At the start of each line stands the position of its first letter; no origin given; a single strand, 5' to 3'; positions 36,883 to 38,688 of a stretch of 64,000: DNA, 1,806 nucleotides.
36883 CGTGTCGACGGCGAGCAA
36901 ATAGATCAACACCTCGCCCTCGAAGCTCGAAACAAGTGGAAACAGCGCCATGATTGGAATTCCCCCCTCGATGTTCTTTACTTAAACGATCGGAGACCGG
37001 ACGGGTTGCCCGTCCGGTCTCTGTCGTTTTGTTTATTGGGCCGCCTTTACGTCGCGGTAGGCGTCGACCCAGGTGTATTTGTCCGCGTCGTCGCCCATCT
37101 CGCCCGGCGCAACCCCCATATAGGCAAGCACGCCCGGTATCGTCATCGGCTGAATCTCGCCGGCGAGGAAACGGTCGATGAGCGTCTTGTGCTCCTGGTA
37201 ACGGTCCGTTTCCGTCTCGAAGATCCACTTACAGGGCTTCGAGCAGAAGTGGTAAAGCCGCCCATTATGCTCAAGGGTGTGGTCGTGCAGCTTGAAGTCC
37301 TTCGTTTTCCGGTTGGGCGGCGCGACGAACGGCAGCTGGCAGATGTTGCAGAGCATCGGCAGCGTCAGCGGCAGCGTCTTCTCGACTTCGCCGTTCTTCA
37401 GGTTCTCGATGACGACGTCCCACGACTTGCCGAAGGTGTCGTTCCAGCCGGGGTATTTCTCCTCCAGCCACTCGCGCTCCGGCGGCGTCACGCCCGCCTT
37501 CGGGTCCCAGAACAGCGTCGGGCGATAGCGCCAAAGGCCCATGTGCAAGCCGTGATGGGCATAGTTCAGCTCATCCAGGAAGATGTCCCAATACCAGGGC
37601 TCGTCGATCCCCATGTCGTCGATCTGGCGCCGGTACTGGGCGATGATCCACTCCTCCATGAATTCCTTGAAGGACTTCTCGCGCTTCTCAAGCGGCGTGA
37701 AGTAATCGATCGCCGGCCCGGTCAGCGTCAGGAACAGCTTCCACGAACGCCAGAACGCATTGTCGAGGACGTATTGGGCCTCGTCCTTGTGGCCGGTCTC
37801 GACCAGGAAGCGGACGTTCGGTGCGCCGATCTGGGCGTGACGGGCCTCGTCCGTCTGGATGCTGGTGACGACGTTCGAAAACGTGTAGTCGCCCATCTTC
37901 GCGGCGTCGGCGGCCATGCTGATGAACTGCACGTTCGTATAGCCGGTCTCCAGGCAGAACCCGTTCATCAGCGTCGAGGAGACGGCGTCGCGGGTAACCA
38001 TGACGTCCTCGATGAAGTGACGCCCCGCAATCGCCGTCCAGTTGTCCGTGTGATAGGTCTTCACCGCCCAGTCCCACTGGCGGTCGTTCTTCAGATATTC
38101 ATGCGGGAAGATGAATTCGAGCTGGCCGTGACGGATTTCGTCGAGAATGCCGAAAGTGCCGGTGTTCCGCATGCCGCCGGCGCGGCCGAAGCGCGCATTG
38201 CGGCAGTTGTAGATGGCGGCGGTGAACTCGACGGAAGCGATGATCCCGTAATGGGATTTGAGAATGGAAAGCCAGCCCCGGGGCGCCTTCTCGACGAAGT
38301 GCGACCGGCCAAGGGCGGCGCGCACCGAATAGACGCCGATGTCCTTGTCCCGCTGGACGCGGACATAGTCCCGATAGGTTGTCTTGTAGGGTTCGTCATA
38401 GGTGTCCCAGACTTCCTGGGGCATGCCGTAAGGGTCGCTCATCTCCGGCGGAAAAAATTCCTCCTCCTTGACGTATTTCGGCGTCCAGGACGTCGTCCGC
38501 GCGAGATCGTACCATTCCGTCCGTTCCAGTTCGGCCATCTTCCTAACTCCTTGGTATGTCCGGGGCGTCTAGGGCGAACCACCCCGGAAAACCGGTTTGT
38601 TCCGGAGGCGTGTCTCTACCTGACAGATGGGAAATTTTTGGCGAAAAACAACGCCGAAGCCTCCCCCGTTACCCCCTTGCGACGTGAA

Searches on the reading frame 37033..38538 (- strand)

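Call 55: search_protein_families(library=pfam, proteins=[window:37033-38538:-], max_evalue=0.001)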
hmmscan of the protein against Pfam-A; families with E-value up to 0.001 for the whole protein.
window:37033-38538:- (501 aa): 2 families
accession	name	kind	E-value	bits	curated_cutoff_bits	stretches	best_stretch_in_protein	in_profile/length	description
PF02332.24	Phenol_Hydrox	-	4.7e-63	213.3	24.4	1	18-247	1-228/230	Methane/Phenol/Alkene Hydroxylase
PF04945.19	YHS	-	3.4e-08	33.8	30.3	1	418-450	14-46/47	YHS domain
